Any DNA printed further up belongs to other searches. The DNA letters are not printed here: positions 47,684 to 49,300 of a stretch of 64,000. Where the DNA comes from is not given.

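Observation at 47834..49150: Membrane-tethered RelE/HigB-like domain fused to a 2-TM sensor-like protein, with no antitoxin nearby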

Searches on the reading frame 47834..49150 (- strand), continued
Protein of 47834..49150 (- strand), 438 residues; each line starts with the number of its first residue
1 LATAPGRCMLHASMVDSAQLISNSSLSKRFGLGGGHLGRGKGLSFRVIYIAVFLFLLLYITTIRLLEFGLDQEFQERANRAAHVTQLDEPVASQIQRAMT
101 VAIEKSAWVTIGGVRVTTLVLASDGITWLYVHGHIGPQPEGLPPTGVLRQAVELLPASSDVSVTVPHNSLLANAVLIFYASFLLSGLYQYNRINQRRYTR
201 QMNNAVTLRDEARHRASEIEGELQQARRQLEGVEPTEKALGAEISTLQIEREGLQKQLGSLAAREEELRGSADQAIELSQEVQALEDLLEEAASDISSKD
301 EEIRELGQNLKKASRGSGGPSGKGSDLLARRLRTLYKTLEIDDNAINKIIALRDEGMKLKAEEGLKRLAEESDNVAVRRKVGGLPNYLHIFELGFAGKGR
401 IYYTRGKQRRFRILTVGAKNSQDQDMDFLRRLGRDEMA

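Call 34: search_protein_families(library=ncbifam, proteins=[L001:9908-11293:+, L001:7680-9734:-, L001:7295-7675:-, L001:1910-3169:+, L001:3883-5190:+, L001:3138-3881:+, L001:5115-5921:-, L001:11734-12528:+], max_evalue=0.00001)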
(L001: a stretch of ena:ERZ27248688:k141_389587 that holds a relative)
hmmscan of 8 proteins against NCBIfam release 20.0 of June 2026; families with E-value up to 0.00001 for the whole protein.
L001:9908-11293:+ (461 aa): 114 families (the best 25 are shown)
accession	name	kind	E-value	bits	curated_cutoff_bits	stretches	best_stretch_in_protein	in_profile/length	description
NF008469.0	PRK11361.1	equivalog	6.6e-137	457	714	1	1-457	7-460/461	acetoacetate metabolism transcriptional regulator AtoC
TIGR01818.1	ntrC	equivalog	7.6e-137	456.9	558.6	1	2-450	2-462/463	nitrogen regulation protein NR(I)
NF007689.0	PRK10365.1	equivalog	1.3e-120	403.2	760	1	1-449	8-440/441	sigma-54-dependent response regulator transcription factor ZraR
TIGR02915.1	PEP_resp_reg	equivalog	3.6e-118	395.2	502.6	1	1-453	1-444/445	PEP-CTERM-box response regulator transcription factor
NF008176.1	PRK10923.1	equivalog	7.9e-113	377.5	620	1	2-453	7-468/469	nitrogen regulation protein NR(I)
NF041552.1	TF_PrdR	equivalog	7.5e-111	371.2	795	1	129-450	254-575/577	sigma-54 dependent transcriptional regulator PrdR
TIGR01817.1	nifA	equivalog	2.8e-108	363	528.85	1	123-405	179-461/534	nif-specific transcriptional activator NifA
NF051870.1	NAssimRespRegNtrX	equivalog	3.1e-108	362.6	600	1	1-453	4-452/452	nitrogen assimilation response regulator NtrX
NF011695.0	PRK15115.1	equivalog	1.9e-104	349.9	763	1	2-448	10-433/445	two-component system response regulator GlrR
NF041946.1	LuxO_transreg_Vib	equivalog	2.1e-104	349.9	800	1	17-450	15-459/463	quorum-sensing sigma-54 dependent transcriptional regulator LuxO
NF003451.0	PRK05022.1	equivalog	5.6e-98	328.9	476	1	117-453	163-510/512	nitric oxide reductase transcriptional regulator NorR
NF038308.1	RNA_repair_RtcR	equivalog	9.3e-96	321.7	650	1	92-444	133-504/530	RNA repair transcriptional activator RtcR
NF049963.1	RespRegFlgRCampy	domain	8.5e-92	308.2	750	1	3-450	5-426/429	fla regulon two-component system response regulator FlgR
TIGR02329.1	propionate_PrpR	equivalog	7.7e-91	305.3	499.2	1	107-449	173-525/526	propionate catabolism operon regulatory protein PrpR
NF050807.1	TransRegFlbDCaul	equivalog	3.9e-90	302.9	750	1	16-450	18-437/454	sigma-54-dependent transcriptional regulator FlbD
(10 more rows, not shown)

L001:7680-9734:- (684 aa): 73 families (the best 25 are shown)
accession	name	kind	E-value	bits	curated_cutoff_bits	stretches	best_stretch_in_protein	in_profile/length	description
NF038348.1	T2SS_HK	subfamily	8.8e-82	275.3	450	1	402-675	312-573/574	histidine kinase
NF008468.0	PRK11360.1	equivalog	1.8e-79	267.8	646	2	506-676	442-609/616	two-component system sensor histidine kinase AtoS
NF052574.1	HisKinEspCMyxo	equivalog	1.7e-75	254.7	1200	2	493-677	455-639/785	serine histidine kinase EspC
NF052573.1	HisKinEspAMyxo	equivalog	6.4e-60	203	1400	2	495-673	429-609/755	serine histidine kinase EspA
NF010411.0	PRK13837.1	equivalog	8.8e-48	162.9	647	2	497-680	488-680/828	two-component system VirA-like sensor kinase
NF046026.1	HisKinCckACaul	equivalog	6.4e-45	153.4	1000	2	503-676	346-533/678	cell cycle histidine kinase CckA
NF046020.1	HisKinCckABruc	equivalog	8.1e-43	146.4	1000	2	498-674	519-706/868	cell cycle histidine kinase CckA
NF007688.0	PRK10364.1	equivalog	3.3e-41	141.5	479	2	505-675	286-451/460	two-component system sensor histidine kinase ZraS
NF046044.1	PnpS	equivalog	8.6e-37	127.1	400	2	504-674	216-390/390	two-component system histidine kinase PnpS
NF047497.1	HK_LIC_12097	equivalog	3.1e-33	115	500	1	502-675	195-366/367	LIC_12097 family sensor histidine kinase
NF041777.1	sens_FixL_Rhizob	equivalog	9.3e-32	110.3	850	1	492-676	300-482/485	sensor protein FixL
NF010076.0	PRK13557.1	subfamily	1.7e-30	106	631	2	478-675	185-394/540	histidine kinase famiy protein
TIGR02966.1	phoR_proteo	equivalog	3.2e-28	98.7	334.2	1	495-671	151-331/333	phosphate regulon sensor histidine kinase PhoR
NF047466.1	hybrid_RR_LvrB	exception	2.3e-26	92.9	500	1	503-675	196-376/377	hybrid histidine kinase/response regulator LvrB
TIGR02938.1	nifL_nitrog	equivalog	1.7e-24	86.2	242.45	1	557-671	376-490/494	nitrogen fixation negative regulator NifL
NF047794.1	HisKinPtgB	equivalog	5e-22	77.9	1000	1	495-666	480-646/656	two-component system sensor histidine kinase PgtB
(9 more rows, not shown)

L001:7295-7675:- (126 aa): 62 families (the best 25 are shown)
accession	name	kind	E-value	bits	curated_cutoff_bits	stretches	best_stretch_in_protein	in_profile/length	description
NF053512.1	nitric_RR_NosR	exception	2.6e-34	119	400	1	9-122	1-115/422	response regulator c-di-GMP phosphodiesterase, NosR family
TIGR01818.1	ntrC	equivalog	1.3e-15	57.2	558.6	1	9-114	1-106/463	nitrogen regulation protein NR(I)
NF052573.1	HisKinEspAMyxo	equivalog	1.7e-13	49.5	1400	1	3-82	629-709/755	serine histidine kinase EspA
NF011695.0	PRK15115.1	equivalog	2.5e-13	49.6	763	1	6-122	6-122/445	two-component system response regulator GlrR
NF006900.1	PRK09390.1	equivalog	3.3e-13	49.6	255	1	6-122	4-120/203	response regulator FixJ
NF046020.1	HisKinCckABruc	equivalog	9.1e-13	47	1000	1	8-119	751-864/868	cell cycle histidine kinase CckA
NF046022.1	RespRegCpdRBruc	equivalog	1.7e-12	47.4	180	1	8-111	3-106/120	cell cycle two-component system response regulator CpdR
NF008469.0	PRK11361.1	equivalog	1.9e-12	46.6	714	1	8-122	6-120/461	acetoacetate metabolism transcriptional regulator AtoC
NF007005.1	PRK09468.1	equivalog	3.2e-12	46.4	331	1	7-120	4-117/237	osmolarity response regulator transcription factor OmpR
NF052574.1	HisKinEspCMyxo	equivalog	4.2e-12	45.1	1200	1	7-121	666-782/785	serine histidine kinase EspC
NF010076.0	PRK13557.1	subfamily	1.8e-11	43.2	631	1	8-122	417-533/540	histidine kinase famiy protein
NF008199.0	PRK10955.1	equivalog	2.9e-11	43.8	341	1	8-120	3-113/232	envelope stress response regulator transcription factor CpxR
NF033791.1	ActR_PrrA_rreg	equivalog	3.1e-11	43.6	250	1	9-115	4-110/173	ActR/PrrA/RegA family redox response regulator transcription factor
NF041733.1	resp_reg_CseB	equivalog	5e-11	42.4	350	1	8-122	2-115/228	two-component system response regulator CseB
NF047793.1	ResRegPgtA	equivalog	8.2e-11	41.4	650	1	4-121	3-120/414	two-component system response regulator PgtA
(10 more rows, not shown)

L001:1910-3169:+ (419 aa): 25 families
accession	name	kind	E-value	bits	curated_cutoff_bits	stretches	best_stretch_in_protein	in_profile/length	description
TIGR02149.1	glgA_Coryne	subfamily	7.4e-37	127.4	302.4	1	181-409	142-391/391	glycogen synthase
TIGR03449.1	mycothiol_MshA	equivalog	5.2e-29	101.4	462.5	1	97-410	84-405/406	D-inositol-3-phosphate glycosyltransferase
TIGR03999.1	thiol_BshA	equivalog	1.3e-25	90.2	273.7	1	187-409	148-374/375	N-acetyl-alpha-D-glucosaminyl L-malate synthase BshA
NF041876.1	EPS_EpsE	equivalog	4.5e-24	85.4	400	1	195-401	174-389/389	exopolysaccharide biosynthesis GT4 family glycosyltransferase EpsE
NF053787.1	GlcN_PG_synth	equivalog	1.1e-23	83.6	480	1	209-409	166-360/361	N-acetylglucosaminyl phosphatidylglycerol synthase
TIGR03088.1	stp2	hypoth_equivalog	6.4e-22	78.1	409.05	1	185-408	138-373/374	TIGR03088 family PEP-CTERM/XrtA system glycosyltransferase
TIGR04047.1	MSMEG_0565_glyc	hypoth_equivalog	3e-16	59.5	259.85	1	290-406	260-372/373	MSMEG_0565 family glycosyltransferase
NF047684.1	TeichurnBiosyTuaC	equivalog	2e-12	46.7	550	1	233-409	222-390/391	teichuronic acid biosynthesis protein TuaC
NF038295.1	EPS_HpsP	equivalog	3.5e-12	46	550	1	225-408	201-387/388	hormogonium polysaccharide biosynthesis glycosyltransferase HpsP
NF041010.1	glycosy_Agl16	equivalog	1.1e-11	44.2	575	1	176-408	126-351/352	glycosylation protein Agl16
TIGR04157.1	glyco_rSAM_CFB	subfamily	8.1e-11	41.5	400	1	178-403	164-404/406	TIGR04157 family glycosyltransferase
TIGR03087.1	stp1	hypoth_equivalog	1.2e-10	41.2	316.65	1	176-406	165-395/397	TIGR03087 family PEP-CTERM/XrtA system glycosyltransferase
TIGR04005.1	wcaL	equivalog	2.6e-10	39.7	537.6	1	203-403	193-401/406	colanic acid biosynthesis glycosyltransferase WcaL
NF007396.0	PRK09922.1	equivalog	9.7e-10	37.8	385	1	202-354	153-307/361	lipopolysaccharide 1,6-galactosyltransferase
NF038298.1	EPS_HpsO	equivalog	1.3e-09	37.3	575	1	234-408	205-387/388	hormogonium polysaccharide biosynthesis glycosyltransferase HpsO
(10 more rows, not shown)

L001:3883-5190:+ (435 aa): 34 families (the best 25 are shown)
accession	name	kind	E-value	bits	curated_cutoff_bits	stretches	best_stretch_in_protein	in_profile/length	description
TIGR03449.1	mycothiol_MshA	equivalog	2.7e-33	115.5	462.5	1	121-416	98-404/406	D-inositol-3-phosphate glycosyltransferase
TIGR02149.1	glgA_Coryne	subfamily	2.1e-31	109.4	302.4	1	194-416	146-391/391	glycogen synthase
NF041876.1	EPS_EpsE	equivalog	3.6e-27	95.6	400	1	213-401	183-382/389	exopolysaccharide biosynthesis GT4 family glycosyltransferase EpsE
TIGR04047.1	MSMEG_0565_glyc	hypoth_equivalog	5.6e-26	91.5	259.85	1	163-413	111-372/373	MSMEG_0565 family glycosyltransferase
TIGR03088.1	stp2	hypoth_equivalog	8.5e-26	90.9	409.05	1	211-415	155-373/374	TIGR03088 family PEP-CTERM/XrtA system glycosyltransferase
TIGR03999.1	thiol_BshA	equivalog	1.9e-24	86.3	273.7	1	189-416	141-374/375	N-acetyl-alpha-D-glucosaminyl L-malate synthase BshA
NF053787.1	GlcN_PG_synth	equivalog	1.4e-23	83.3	480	1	191-416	142-360/361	N-acetylglucosaminyl phosphatidylglycerol synthase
TIGR04063.1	stp3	hypoth_equivalog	1.2e-19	70.5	442.05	1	185-416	150-396/397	TIGR04063 family PEP-CTERM/XrtA system glycosyltransferase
NF012028.0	PRK15484.1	subfamily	1.7e-17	63.6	618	1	234-410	187-373/380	lipopolysaccharide N-acetylglucosaminyltransferase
NF047684.1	TeichurnBiosyTuaC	equivalog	1.3e-16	60.5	550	1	241-416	220-390/391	teichuronic acid biosynthesis protein TuaC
NF038295.1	EPS_HpsP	equivalog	1.7e-16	60.3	550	1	204-415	176-387/388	hormogonium polysaccharide biosynthesis glycosyltransferase HpsP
NF041010.1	glycosy_Agl16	equivalog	2.3e-15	56.3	575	1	186-415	127-351/352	glycosylation protein Agl16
NF050063.1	ProtGlycPglJ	equivalog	2.8e-14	53.1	500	1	193-397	145-349/363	N-acetylgalactosamine-N,N'-diacetylbacillosaminyl-diphospho-undecaprenol 4-alpha-N-acetylgalactosaminyltransferase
NF038298.1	EPS_HpsO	equivalog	1.3e-12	47.2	575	1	223-415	176-387/388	hormogonium polysaccharide biosynthesis glycosyltransferase HpsO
TIGR03087.1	stp1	hypoth_equivalog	3.6e-12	46.2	316.65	1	189-406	169-388/397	TIGR03087 family PEP-CTERM/XrtA system glycosyltransferase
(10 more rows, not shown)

L001:3138-3881:+ (247 aa): 21 families
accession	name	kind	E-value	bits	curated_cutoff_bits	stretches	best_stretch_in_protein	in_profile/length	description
NF001241.0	PRK00216.1-2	equivalog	1.7e-16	60.6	327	1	8-127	45-156/231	demethylmenaquinone methyltransferase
NF045667.1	MTase_DVU1556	equivalog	2.8e-15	56.3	155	1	7-119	15-120/213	DVU_1556 family methyltransferase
NF007610.0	PRK10258.1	equivalog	5.3e-12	45.6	342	1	11-120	39-140/251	malonyl-ACP O-methyltransferase BioC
NF001243.0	PRK00216.1-4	equivalog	2.2e-11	43.6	235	1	8-122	41-154/237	demethylmenaquinone methyltransferase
TIGR02752.1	MenG_heptapren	equivalog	1.3e-10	41.2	419.85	1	8-122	39-152/231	demethylmenaquinone methyltransferase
TIGR01983.1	UbiG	equivalog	3.4e-10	39.6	102.95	1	15-119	50-152/228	bifunctional 2-polyprenyl-6-hydroxyphenol methylase/3-demethylubiquinol 3-O-methyltransferase UbiG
NF045825.1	FAmtase_mtf2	equivalog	1.3e-09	37.7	400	1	15-117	59-157/248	fatty-acid O-methyltransferase Mtf2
TIGR01934.1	MenG_MenH_UbiE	subfamily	2.3e-09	36.9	158.35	1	11-126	36-149/223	ubiquinone/menaquinone biosynthesis methyltransferase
NF008823.0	PRK11873.1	subfamily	4e-09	36.4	263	1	11-119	74-182/272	arsenite methyltransferase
NF041536.1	ArsM_DUF2284_UU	exception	4.1e-09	35.3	575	1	13-173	75-234/459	arsenite methyltransferase/DUF2284 domain selenoprotein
NF047649.1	MTase_UXPK_star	exception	8.5e-09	34.8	460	1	11-118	74-181/283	methyltransferase/UXPK-star double selenoprotein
NF041537.1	ArsM_AhpD_UU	exception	9.1e-09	34.5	510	1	12-163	74-224/345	arsenite methyltransferase/AhpD domain selenoprotein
NF052510.1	methyltran_MpqE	exception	1.8e-08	34.1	335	1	13-117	45-150/234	methyl-plastoquinone biosynthesis methyltransferase MpqE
NF045823.1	PthPhpthDimycoMt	equivalog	2.5e-08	33.4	300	1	15-116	67-164/256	phthiotriol/phenolphthiotriol dimycocerosates methyltransferase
TIGR02072.1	BioC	equivalog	2.8e-08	33.9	184.95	1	16-121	36-135/244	malonyl-ACP O-methyltransferase BioC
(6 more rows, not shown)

L001:5115-5921:- (268 aa): 21 families
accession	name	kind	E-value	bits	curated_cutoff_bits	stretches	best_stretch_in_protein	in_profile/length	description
NF001241.0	PRK00216.1-2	equivalog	1.2e-14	54.5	327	1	39-156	49-156/231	demethylmenaquinone methyltransferase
TIGR01934.1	MenG_MenH_UbiE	subfamily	2.1e-13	50.1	158.35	1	40-145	38-141/223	ubiquinone/menaquinone biosynthesis methyltransferase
NF045667.1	MTase_DVU1556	equivalog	9e-13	48.2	155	1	29-145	10-119/213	DVU_1556 family methyltransferase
NF001244.0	PRK00216.1-5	equivalog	1.2e-09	37.8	216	1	40-145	47-153/236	bifunctional demethylmenaquinone methyltransferase/2-methoxy-6-polyprenyl-1,4-benzoquinol methylase UbiE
NF004452.0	PRK05785.1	equivalog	1.4e-08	34.5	207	1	29-157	39-156/228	hypothetical protein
NF047649.1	MTase_UXPK_star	exception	1.5e-08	34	460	1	42-146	78-182/283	methyltransferase/UXPK-star double selenoprotein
NF041537.1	ArsM_AhpD_UU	exception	1.5e-08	33.8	510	1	41-146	76-181/345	arsenite methyltransferase/AhpD domain selenoprotein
NF051855.1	GlySarMtaseBact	equivalog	4.1e-08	33.2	350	1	43-153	55-166/259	glycine/sarcosine N-methyltransferase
TIGR01983.1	UbiG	equivalog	1.2e-07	31.2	102.95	1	41-154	49-160/228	bifunctional 2-polyprenyl-6-hydroxyphenol methylase/3-demethylubiquinol 3-O-methyltransferase UbiG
NF040539.1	AST_met_ArsM_2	exception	1.7e-07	31.3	240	1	40-144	55-162/262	putative arsinothricin biosynthesis methyltransferase ArsM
NF007610.0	PRK10258.1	equivalog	1e-06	28.3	342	1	32-153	33-146/251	malonyl-ACP O-methyltransferase BioC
NF001240.0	PRK00216.1-1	equivalog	1.2e-06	27.8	378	1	33-145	55-168/251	bifunctional demethylmenaquinone methyltransferase/2-methoxy-6-polyprenyl-1,4-benzoquinol methylase UbiE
NF001242.0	PRK00216.1-3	equivalog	1.8e-06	27.5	351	1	39-144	68-174/258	bifunctional demethylmenaquinone methyltransferase/2-methoxy-6-polyprenyl-1,4-benzoquinol methylase UbiE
NF011650.0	PRK15068.1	equivalog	2.5e-06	26.6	209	1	41-146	122-226/324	tRNA 5-methoxyuridine(34)/uridine 5-oxyacetic acid(34) synthase CmoB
TIGR02752.1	MenG_heptapren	equivalog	2.8e-06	27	419.85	1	40-145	44-149/231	demethylmenaquinone methyltransferase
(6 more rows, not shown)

L001:11734-12528:+ (264 aa): 69 families (the best 25 are shown)
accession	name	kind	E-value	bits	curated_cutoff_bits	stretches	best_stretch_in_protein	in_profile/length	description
NF004935.0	PRK06288.1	equivalog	5.7e-88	295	343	1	27-260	32-264/270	RNA polymerase sigma factor WhiG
TIGR02479.1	FliA_WhiG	subfamily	4.2e-83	278.5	189.6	1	34-259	2-224/224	FliA/WhiG family RNA polymerase sigma factor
NF005413.0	PRK06986.1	subfamily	2.2e-75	253.6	201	1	30-259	15-237/241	RNA polymerase sigma factor FliA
NF005809.0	PRK07670.1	equivalog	1.7e-64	217.8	326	1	31-259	26-251/255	FliA/WhiG family RNA polymerase sigma factor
NF004572.0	PRK05911.1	equivalog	7.2e-56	189.4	378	1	36-260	31-255/257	RNA polymerase sigma factor sigma-28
NF009091.0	PRK12427.1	equivalog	2.5e-41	141.9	339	1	37-257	24-230/233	FliA/WhiG family RNA polymerase sigma factor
TIGR02980.1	SigBFG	subfamily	1.8e-33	116.1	234.35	1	30-258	5-226/227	SigB/SigF/SigG family RNA polymerase sigma factor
TIGR02937.1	sigma70-ECF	superfamily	4.9e-31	107.6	42.9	1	31-258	4-165/165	sigma-70 family RNA polymerase sigma factor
TIGR02393.1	RpoD_Cterm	equivalog_domain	7.7e-26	91.1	354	1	54-259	23-229/238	RNA polymerase sigma factor RpoD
TIGR02997.1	Sig70-cyanoRpoD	subfamily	3.9e-25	88.7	384.5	1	54-255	97-298/298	RNA polymerase sigma factor, RpoD/SigA family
TIGR02885.1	spore_sigF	equivalog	4.3e-25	88.9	321.45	1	31-258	14-231/231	RNA polymerase sporulation sigma factor SigF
NF004052.0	PRK05572.1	subfamily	5.3e-25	88.4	311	1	29-259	33-251/252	SigF/SigG family RNA polymerase sporulation sigma factor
TIGR02394.1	rpoS_proteo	equivalog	8.4e-23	81.3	378.7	1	51-259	66-275/285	RNA polymerase sigma factor RpoS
NF005514.0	PRK07122.1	subfamily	9.1e-23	80.7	372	1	30-258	42-263/264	RNA polymerase sigma factor SigF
NF004207.0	PRK05657.1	equivalog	9.8e-22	77.7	394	1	55-259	113-318/329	RNA polymerase sigma factor RpoS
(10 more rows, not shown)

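Call 65: find_encoding_contigs(protein=P0001, flank=4000, max_places=3)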
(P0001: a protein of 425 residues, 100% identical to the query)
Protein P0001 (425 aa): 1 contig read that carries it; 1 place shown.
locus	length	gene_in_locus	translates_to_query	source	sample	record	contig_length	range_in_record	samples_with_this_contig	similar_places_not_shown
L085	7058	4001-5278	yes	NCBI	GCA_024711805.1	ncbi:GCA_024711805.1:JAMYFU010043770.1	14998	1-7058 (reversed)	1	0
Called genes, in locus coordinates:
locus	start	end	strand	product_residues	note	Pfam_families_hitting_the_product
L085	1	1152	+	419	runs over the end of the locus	PF13439:Glyco_transf_4, PF13579:Glyco_trans_4_4, PF20706:GT4-conflict, PF00534:Glycos_transf_1, PF13692:Glyco_trans_1_4, PF13524:Glyco_trans_1_2 (weak)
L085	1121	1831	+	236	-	PF01209:Ubie_methyltran, PF02353:CMAS, PF13489:Methyltransf_23, PF13847:Methyltransf_31, PF08241:Methyltransf_11, PF08242:Methyltransf_12, PF13649:Methyltransf_25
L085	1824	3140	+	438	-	PF13439:Glyco_transf_4, PF13579:Glyco_trans_4_4, PF20706:GT4-conflict, PF00534:Glycos_transf_1, PF13692:Glyco_trans_1_4, PF13524:Glyco_trans_1_2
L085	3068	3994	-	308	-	PF01209:Ubie_methyltran (weak), PF13489:Methyltransf_23, PF13847:Methyltransf_31, PF08241:Methyltransf_11, PF08242:Methyltransf_12 (weak), PF13649:Methyltransf_25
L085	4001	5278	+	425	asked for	-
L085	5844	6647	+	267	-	PF04542:Sigma70_r2, PF04539:Sigma70_r3 (weak), PF08281:Sigma70_r4_2, PF04545:Sigma70_r4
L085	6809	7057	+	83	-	?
